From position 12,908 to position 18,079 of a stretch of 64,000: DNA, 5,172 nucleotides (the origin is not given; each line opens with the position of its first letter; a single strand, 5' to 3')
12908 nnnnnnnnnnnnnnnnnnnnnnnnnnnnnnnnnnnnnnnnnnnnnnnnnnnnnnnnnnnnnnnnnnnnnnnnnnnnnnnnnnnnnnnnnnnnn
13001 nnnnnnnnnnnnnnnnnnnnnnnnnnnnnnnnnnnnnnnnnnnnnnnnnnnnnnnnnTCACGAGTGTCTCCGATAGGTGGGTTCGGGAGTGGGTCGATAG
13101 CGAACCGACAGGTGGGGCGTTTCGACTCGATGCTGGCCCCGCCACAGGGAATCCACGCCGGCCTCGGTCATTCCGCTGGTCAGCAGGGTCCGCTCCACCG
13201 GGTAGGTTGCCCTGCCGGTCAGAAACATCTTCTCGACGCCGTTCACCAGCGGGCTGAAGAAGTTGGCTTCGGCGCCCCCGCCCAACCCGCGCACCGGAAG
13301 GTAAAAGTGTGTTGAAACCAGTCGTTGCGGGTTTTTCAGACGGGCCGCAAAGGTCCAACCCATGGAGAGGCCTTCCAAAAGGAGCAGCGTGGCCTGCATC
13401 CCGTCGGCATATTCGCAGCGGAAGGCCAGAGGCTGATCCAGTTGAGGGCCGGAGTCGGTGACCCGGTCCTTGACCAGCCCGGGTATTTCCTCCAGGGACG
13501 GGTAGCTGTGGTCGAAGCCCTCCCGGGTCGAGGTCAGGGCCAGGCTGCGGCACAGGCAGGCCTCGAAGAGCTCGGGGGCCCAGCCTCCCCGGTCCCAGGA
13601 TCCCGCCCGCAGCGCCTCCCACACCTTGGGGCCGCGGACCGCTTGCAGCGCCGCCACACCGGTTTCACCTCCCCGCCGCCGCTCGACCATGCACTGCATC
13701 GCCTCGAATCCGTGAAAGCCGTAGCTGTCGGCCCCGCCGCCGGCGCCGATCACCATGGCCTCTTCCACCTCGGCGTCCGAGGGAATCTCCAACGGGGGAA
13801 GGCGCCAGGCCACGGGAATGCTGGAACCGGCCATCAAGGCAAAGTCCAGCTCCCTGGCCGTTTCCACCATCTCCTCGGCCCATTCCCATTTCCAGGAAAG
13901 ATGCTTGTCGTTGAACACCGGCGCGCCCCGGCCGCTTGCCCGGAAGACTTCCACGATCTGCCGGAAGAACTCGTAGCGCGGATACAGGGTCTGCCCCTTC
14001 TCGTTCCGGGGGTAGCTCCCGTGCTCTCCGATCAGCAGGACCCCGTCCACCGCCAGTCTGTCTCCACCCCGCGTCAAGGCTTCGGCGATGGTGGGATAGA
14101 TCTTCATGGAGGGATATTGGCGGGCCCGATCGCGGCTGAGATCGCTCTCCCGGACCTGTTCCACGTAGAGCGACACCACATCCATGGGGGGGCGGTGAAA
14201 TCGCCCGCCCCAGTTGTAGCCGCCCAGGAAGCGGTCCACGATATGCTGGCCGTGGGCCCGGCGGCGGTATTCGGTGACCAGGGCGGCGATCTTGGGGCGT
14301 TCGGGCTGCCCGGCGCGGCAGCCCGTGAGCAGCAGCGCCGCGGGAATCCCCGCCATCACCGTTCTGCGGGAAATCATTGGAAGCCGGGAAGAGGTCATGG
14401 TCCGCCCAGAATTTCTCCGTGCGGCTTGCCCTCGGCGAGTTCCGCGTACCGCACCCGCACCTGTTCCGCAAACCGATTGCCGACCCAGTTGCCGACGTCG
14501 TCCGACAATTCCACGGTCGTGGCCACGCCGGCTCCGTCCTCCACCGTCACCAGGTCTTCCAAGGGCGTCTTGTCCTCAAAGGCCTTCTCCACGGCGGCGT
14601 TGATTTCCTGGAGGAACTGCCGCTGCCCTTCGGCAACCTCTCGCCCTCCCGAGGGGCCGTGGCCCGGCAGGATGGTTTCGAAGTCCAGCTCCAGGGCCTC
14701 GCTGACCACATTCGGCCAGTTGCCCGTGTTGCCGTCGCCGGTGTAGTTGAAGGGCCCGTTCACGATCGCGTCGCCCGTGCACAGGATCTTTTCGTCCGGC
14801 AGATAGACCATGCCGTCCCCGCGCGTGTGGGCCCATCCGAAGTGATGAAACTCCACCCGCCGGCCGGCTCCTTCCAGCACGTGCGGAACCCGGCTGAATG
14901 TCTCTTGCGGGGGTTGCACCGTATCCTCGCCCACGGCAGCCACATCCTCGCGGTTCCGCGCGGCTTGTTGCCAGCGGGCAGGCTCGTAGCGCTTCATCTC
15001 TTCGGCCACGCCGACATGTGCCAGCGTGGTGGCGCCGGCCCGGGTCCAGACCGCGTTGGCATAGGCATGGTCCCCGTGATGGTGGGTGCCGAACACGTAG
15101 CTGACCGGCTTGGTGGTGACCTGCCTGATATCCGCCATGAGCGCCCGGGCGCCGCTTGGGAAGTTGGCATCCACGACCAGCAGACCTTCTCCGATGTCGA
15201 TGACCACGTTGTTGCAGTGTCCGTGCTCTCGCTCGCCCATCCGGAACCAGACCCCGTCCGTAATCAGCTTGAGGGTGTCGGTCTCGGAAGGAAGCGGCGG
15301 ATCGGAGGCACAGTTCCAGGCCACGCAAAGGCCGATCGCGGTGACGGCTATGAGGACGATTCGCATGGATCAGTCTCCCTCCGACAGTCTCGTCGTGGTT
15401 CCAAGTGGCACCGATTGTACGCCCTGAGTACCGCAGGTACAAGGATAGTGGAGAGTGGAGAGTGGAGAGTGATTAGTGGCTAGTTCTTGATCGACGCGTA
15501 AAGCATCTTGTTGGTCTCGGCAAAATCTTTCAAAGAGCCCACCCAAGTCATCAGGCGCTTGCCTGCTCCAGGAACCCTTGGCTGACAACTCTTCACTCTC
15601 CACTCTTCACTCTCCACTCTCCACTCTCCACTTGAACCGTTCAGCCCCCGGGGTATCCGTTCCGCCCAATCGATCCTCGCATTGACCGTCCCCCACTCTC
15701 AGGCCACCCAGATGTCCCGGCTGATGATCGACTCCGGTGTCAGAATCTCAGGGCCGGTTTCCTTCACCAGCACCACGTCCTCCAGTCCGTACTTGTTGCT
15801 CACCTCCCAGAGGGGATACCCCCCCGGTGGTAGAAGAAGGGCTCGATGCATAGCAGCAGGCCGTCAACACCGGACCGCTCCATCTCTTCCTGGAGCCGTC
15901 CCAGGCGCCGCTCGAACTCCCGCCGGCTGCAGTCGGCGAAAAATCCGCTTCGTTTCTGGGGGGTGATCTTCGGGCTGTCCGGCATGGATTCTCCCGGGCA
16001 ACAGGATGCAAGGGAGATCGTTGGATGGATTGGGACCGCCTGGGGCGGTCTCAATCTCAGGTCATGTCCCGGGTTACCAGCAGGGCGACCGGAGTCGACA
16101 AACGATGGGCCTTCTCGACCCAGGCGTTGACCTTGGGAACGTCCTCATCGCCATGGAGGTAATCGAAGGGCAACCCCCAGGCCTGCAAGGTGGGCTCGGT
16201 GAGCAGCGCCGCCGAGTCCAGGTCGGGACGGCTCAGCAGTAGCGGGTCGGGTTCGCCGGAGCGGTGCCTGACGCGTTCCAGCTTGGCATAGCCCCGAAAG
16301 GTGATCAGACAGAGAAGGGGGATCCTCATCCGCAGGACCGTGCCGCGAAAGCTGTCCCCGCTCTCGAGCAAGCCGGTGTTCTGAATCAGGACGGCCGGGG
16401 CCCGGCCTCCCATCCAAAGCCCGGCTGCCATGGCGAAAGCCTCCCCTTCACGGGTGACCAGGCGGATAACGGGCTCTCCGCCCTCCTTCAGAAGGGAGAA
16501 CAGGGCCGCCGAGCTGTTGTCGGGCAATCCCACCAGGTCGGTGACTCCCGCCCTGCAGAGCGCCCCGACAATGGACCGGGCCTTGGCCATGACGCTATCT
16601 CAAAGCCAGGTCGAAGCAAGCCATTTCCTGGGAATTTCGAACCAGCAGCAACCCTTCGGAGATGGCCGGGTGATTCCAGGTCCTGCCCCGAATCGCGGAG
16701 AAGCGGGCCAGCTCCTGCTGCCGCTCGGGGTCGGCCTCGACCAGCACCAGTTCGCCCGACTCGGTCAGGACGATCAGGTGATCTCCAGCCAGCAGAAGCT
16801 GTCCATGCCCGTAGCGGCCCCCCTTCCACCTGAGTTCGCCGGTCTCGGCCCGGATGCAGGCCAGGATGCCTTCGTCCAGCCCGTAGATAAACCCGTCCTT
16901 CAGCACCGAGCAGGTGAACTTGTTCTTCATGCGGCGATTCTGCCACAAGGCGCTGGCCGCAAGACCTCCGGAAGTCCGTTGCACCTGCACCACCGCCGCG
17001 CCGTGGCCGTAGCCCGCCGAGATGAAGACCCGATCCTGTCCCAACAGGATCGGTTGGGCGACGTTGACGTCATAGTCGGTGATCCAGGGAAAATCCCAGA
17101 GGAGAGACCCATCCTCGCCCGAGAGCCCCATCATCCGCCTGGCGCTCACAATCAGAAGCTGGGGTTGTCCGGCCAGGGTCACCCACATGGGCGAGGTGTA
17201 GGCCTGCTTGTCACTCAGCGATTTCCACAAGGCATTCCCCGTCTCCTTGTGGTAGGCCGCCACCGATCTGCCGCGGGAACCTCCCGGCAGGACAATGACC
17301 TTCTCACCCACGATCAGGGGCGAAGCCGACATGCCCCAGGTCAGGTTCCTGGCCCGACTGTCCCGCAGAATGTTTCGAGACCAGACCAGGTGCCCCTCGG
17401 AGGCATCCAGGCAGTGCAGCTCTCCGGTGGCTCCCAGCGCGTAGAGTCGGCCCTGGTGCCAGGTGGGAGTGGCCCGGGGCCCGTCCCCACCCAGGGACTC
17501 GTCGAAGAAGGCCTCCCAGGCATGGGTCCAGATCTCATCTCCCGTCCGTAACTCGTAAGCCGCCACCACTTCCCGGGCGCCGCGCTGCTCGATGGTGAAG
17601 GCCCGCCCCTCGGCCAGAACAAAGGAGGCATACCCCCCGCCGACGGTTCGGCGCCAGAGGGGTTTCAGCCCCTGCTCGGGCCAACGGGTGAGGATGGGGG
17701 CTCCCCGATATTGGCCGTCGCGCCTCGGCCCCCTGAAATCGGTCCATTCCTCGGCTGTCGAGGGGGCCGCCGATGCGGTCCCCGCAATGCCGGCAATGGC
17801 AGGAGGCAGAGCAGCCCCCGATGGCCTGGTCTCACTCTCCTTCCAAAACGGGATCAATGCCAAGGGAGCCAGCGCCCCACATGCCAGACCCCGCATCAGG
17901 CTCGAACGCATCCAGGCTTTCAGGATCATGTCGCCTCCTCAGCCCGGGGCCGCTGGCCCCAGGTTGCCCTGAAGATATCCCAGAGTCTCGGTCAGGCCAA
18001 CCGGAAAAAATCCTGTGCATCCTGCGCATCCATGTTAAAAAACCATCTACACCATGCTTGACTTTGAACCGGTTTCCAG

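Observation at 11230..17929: Split sulfopyruvate/phosphonopyruvate-decarboxylase-like TPP enzyme whose alpha and beta genes bracket a PQQ-propeller, MBL-hydrolase and twin Tat-secreted paralog cluster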

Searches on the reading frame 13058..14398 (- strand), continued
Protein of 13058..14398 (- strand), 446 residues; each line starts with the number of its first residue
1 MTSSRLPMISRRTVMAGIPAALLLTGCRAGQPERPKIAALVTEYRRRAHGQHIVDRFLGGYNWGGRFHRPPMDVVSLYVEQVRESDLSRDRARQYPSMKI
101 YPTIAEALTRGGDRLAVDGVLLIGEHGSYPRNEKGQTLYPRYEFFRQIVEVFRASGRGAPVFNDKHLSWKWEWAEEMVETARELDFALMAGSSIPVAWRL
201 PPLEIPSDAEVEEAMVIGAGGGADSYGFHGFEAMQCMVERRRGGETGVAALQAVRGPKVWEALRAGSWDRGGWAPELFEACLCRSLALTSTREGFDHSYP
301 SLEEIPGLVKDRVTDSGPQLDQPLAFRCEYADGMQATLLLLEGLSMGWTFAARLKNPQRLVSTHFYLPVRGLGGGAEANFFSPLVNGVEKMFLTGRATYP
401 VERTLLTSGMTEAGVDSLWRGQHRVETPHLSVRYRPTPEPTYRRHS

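Call 36: find_encoding_contigs(protein=P0015, flank=10000, max_places=2)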
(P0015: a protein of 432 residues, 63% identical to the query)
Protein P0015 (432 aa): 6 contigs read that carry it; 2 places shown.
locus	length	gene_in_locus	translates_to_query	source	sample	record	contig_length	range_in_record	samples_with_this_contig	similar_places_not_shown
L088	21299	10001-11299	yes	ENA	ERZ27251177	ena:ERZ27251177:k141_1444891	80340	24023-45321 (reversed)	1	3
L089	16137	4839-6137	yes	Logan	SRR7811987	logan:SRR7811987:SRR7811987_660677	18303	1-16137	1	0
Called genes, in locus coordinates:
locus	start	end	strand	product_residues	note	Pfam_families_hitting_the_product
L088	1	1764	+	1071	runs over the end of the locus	PF01074:Glyco_hydro_38N, PF09261:Alpha-mann_mid, PF07748:Glyco_hydro_38C, PF17677:Glyco_hydro38C2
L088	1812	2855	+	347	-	PF06379:RhaT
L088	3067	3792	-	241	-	PF00392:GntR, PF07729:FCD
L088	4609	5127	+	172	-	PF07883:Cupin_2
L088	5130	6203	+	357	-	PF00389:2-Hacid_dh, PF02826:2-Hacid_dh_C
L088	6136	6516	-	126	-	-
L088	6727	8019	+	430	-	PF02259:FAT (faint), PF20308:TPR-S (faint), PF13432:TPR_16 (weak), PF12895:ANAPC3, PF13424:TPR_12 (weak), PF13371:TPR_9 (weak), PF13414:TPR_11, PF14559:TPR_19 (weak), +11 more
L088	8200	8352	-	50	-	-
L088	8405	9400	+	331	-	PF02311:AraC_binding (weak), PF07883:Cupin_2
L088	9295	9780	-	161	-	-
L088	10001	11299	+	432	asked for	-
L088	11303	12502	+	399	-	-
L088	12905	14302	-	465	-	PF07394:DUF1501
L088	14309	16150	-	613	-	PF07583:PSCyt2, PF07587:PSD1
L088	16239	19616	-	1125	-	PF13620:CarboxypepD_reg, PF25183:OMP_b-brl_4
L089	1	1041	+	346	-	?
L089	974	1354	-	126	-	-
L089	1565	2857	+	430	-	PF02259:FAT (faint), PF20308:TPR-S (faint), PF13432:TPR_16 (weak), PF12895:ANAPC3, PF13424:TPR_12 (weak), PF13371:TPR_9 (weak), PF13414:TPR_11, PF14559:TPR_19 (weak), +11 more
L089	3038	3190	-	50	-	-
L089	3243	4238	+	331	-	PF02311:AraC_binding (weak), PF07883:Cupin_2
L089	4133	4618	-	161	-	-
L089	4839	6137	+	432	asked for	-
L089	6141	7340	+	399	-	-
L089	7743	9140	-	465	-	PF07394:DUF1501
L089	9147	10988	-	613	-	PF07583:PSCyt2, PF07587:PSD1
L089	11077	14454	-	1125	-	PF13620:CarboxypepD_reg, PF25183:OMP_b-brl_4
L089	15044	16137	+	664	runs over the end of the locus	-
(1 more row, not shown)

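Call 47: find_related_loci(query=A2, collection=metagenome_contigs, flank=8000)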
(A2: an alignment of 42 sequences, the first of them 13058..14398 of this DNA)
Query A2 (446 aa) in metagenome_contigs; peptide patterns used: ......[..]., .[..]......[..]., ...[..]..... (x = any residue, [..] = any of these).
600 stretches matched a pattern (row limit reached: there are more); 572 encode a relative of the query (tblastn E <= 1e-3); the best 80 are kept; 80 distinct loci.
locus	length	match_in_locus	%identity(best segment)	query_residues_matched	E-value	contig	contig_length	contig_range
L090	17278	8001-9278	66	9-444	0e+0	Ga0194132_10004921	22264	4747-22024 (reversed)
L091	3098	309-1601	64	2-444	0e+0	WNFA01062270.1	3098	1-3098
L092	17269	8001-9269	61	1-442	2e-173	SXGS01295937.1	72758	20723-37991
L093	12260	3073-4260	62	34-444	9e-170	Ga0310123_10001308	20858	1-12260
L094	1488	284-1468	62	34-444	0e+0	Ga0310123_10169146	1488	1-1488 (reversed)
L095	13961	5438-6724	57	1-444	2e-161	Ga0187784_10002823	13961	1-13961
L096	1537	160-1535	56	4-444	3e-175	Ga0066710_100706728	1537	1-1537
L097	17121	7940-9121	59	34-444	6e-159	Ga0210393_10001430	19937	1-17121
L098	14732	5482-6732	57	9-444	7e-158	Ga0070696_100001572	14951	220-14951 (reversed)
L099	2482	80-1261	58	34-444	4e-167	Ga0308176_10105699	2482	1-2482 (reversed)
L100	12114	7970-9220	55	9-444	9e-157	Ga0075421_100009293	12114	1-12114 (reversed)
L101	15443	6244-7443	58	31-444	2e-156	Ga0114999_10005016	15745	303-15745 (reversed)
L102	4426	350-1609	56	9-444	4e-160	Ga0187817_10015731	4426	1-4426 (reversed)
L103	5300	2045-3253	56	24-444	9e-158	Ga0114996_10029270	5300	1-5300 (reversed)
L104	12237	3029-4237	56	24-444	1e-155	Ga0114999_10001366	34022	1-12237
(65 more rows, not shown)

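Call 59: search_protein_families(library=pfam, proteins=[window:13058-14398:-, L001:9433-9978:+], max_evalue=10)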
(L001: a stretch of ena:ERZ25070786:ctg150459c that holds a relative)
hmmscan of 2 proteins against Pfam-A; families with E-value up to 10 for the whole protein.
window:13058-14398:- (446 aa): 0 families

L001:9433-9978:+ (181 aa): 0 families

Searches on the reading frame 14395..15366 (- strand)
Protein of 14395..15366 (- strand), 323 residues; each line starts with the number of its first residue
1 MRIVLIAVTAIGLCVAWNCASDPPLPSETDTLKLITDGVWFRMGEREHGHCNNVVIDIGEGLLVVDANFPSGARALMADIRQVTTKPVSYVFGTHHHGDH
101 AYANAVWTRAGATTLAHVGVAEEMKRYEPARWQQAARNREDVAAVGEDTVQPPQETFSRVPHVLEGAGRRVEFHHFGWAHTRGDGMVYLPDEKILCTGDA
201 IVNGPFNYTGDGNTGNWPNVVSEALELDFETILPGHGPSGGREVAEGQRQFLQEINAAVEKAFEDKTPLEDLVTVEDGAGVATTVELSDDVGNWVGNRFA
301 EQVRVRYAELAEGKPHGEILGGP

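Call 4: search_protein_families(library=pfam, proteins=[window:14395-15366:-], max_evalue=0.01)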
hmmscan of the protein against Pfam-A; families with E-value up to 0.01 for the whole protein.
window:14395-15366:- (323 aa): 2 families
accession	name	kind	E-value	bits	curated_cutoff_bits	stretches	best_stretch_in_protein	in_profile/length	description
PF00753.33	Lactamase_B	-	2.3e-17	64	22.7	1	49-236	4-196/196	Metallo-beta-lactamase superfamily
PF12706.13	Lactamase_B_2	-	0.003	17.6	27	1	74-191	17-142/200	Beta-lactamase superfamily domain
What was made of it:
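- On Metallo-beta-lactamase superfamily (for 14395-15366): 64 against 22.7 bits (call 4).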

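Call 5: search_protein_families(library=ncbifam, proteins=[window:14395-15366:-], max_evalue=0.01)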
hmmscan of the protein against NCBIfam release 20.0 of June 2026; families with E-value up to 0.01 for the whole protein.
window:14395-15366:- (323 aa): 44 families (the best 25 are shown)
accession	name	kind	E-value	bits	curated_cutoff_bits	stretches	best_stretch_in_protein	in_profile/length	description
TIGR04559.1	SoxH_rel_PQQ_2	hypoth_equivalog_domain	9.6e-28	97.4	280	1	35-273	7-251/283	quinoprotein relay system zinc metallohydrolase 2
TIGR04558.1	SoxH_rel_PQQ_1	hypoth_equivalog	9e-19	67.6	300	1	48-267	30-245/285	quinoprotein relay system zinc metallohydrolase 1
NF033088.2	bla_subclass_B1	equivalog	1.3e-18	67.4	200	1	36-245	12-209/217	subclass B1 metallo-beta-lactamase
NF033087.1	bla_subclass_B2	equivalog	4.9e-16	59.1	240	1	47-237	17-204/221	subclass B2 metallo-beta-lactamase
NF038046.1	blaCVI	exception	6.9e-16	58.5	575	1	18-238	18-228/255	CVI family subclass B2 metallo-beta-lactamase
NF012229.1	bla_class_B_core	domain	5.4e-13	49.3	100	1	50-190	14-139/139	metallo-beta-lactamase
NF038103.1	blaGMB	exception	2.5e-12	46.5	580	1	51-245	49-252/270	GMB family subclass B1 metallo-beta-lactamase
NF012150.3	blaSPM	exception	2.5e-11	43.6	500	1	38-245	43-256/272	SPM family subclass B1 metallo-beta-lactamase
NF038166.1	blaYEM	exception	9.7e-10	38.5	535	1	50-252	41-241/246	YEM family subclass B2 metallo-beta-lactamase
NF040860.1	blaWUS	exception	1.4e-09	37.6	540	1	54-236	52-218/246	WUS family subclass B1 metallo-beta-lactamase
NF000329.2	bla_B2_CphA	exception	3.2e-09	36.8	500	1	52-239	50-234/253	CphA family subclass B2 metallo-beta-lactamase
NF012225.0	blaSFH_gen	exception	4.6e-09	36.1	440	1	52-221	45-209/252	SFH-related subclass B2 metallo-beta-lactamase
NF041269.1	bla_B1_long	equivalog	4.7e-09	35.8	350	1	163-246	124-211/334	subclass B1 metallo-beta-lactamase, long type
NF012146.1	blaB-IND-MUS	exception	6.3e-09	35.5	270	1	51-140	49-139/237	BlaB/IND/MUS family subclass B1 metallo-beta-lactamase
NF012100.0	blaVIM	exception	7.4e-09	35.3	500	1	31-244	45-248/266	VIM family subclass B1 metallo-beta-lactamase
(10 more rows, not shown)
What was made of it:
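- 14395..15366 (-): Metallo-beta-lactamase-fold hydrolase with an N-terminal signal/lipoprotein-like sequence. Accessory part of the insert. Best NCBIfam hit is TIGR04559 (SoxH-related) at 1e-27, below cut-off (calls 4, 5).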

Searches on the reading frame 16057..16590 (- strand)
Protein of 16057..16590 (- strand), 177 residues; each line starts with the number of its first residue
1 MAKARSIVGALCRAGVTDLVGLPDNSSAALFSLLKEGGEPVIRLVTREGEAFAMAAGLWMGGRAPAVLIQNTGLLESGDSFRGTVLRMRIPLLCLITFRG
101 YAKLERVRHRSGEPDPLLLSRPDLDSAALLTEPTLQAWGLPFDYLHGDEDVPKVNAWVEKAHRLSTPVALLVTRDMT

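Call 4: search_protein_families(library=pfam, proteins=[window:16057-16590:-], max_evalue=0.01)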
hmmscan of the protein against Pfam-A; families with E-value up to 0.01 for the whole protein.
window:16057-16590:- (177 aa): 1 family
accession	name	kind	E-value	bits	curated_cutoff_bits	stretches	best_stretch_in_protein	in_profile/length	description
PF02776.23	TPP_enzyme_N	-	0.00027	21.1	26.8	1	4-73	4-73/119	Thiamine pyrophosphate enzyme, N-terminal TPP binding domain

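Call 5: search_protein_families(library=ncbifam, proteins=[window:16057-16590:-], max_evalue=0.01)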
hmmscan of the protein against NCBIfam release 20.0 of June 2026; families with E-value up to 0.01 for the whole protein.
window:16057-16590:- (177 aa): 2 families
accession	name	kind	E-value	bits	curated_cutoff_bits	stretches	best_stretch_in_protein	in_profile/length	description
TIGR03845.1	sulfopyru_alph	equivalog_domain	7.2e-15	55.2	147.95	1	6-103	3-100/160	sulfopyruvate decarboxylase subunit alpha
TIGR03297.1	Ppyr-DeCO2ase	equivalog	1e-09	37.9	312.5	1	16-175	2-153/360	phosphonopyruvate decarboxylase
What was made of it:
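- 16057..16590 (-): Alpha subunit (PYR / TPP_N domain, 177 aa) of a split TPP-dependent decarboxylase-like enzyme. TIGR03845 at 7e-15 (55 bits against a cut-off of 148); PF02776 at 3e-4 (calls 4, 5).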

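Call 32: search_solved_structures(query=window:16057-16590:-, max_evalue=0.01)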
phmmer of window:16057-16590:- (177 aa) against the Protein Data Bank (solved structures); distinct sequences matched with E-value up to 0.01: 3.
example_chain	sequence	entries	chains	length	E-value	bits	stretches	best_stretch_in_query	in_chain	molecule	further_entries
9iz3_A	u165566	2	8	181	2.8e-05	27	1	7-115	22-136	Putative phosphonopyruvate decarboxylase alpha subunit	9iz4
9u8q_A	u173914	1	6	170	0.0016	21.3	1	7-100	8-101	Thiamine pyrophosphate enzyme N-terminal TPP-binding domain-containing protein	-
9u8r_A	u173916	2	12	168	0.0019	21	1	8-100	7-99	Thiamine pyrophosphate enzyme N-terminal TPP-binding domain-containing protein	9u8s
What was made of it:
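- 16057..16590 (-): RhiE (PDB 9IZ3_A) at 3e-5 (call 32).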

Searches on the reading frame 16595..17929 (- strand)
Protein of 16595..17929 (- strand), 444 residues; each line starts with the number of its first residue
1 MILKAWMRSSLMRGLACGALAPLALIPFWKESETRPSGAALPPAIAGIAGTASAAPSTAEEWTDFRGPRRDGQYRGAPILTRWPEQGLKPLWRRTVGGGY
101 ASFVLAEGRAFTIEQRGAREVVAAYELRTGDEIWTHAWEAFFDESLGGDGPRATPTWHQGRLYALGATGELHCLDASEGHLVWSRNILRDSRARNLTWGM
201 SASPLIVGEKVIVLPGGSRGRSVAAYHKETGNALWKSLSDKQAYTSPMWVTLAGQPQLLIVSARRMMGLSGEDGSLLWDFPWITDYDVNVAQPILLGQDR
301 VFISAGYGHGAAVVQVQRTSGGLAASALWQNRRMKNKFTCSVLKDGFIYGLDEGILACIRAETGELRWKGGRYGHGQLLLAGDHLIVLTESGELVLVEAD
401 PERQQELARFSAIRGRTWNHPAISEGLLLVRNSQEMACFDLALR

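Call 4: search_protein_families(library=pfam, proteins=[window:16595-17929:-], max_evalue=0.01)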
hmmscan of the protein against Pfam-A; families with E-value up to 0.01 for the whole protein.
window:16595-17929:- (444 aa): 4 families
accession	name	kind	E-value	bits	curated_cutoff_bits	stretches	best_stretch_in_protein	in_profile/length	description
PF13360.13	PQQ_2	-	4.8e-28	98.8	27.6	1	119-369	2-232/233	Outer membrane protein assembly factor BamB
PF13570.13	Beta-prop_ACSF4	-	8.2e-09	35.7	133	1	123-280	74-210/329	Beta-alanine-activating enzyme, beta-propeller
PF01011.28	PQQ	-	1.4e-06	27.8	26.7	0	203-249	541-586/595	Glucose/ethanol/alcohol dehydrogenase, beta-propeller domain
PF25293.1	Beta-prop_EMC1_N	-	2.4e-06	27.9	34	1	174-345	46-212/219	EMC1 N-terminal beta-propeller domain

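Call 5: search_protein_families(library=ncbifam, proteins=[window:16595-17929:-], max_evalue=0.01)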
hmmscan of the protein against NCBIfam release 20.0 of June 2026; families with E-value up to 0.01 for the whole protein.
window:16595-17929:- (444 aa): 4 families
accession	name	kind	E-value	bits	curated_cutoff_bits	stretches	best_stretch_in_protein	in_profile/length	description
TIGR03300.1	assembly_YfgL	equivalog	6.7e-15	54.6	285.2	2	137-280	43-171/377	outer membrane protein assembly factor BamB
TIGR04528.1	acido_non_PQQ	subfamily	9.5e-11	41.1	650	1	122-217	69-156/493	acido-empty-quinoprotein group A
NF008351.0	PRK11138.1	equivalog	9.7e-11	40.8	423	1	151-279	61-185/394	outer membrane protein assembly factor BamB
TIGR03075.1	PQQ_enz_alc_DH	subfamily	1.9e-07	30.1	480.05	1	122-238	81-198/530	PQQ-dependent dehydrogenase, methanol/ethanol family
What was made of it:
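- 16595..17929 (-): PQQ_2 (BamB-like) beta-propeller with a hydrophobic N-terminus. It sits 4 bp upstream of alpha. Its position next to alpha is specific to this clade. PF13360 at 5e-28; PQQ-dehydrogenase model far below cut-off (calls 4, 5).
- On PQQ-dependent dehydrogenases (for 16595-17929): The protein is a PQQ_2/BamB-type propeller (calls 4, 5).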
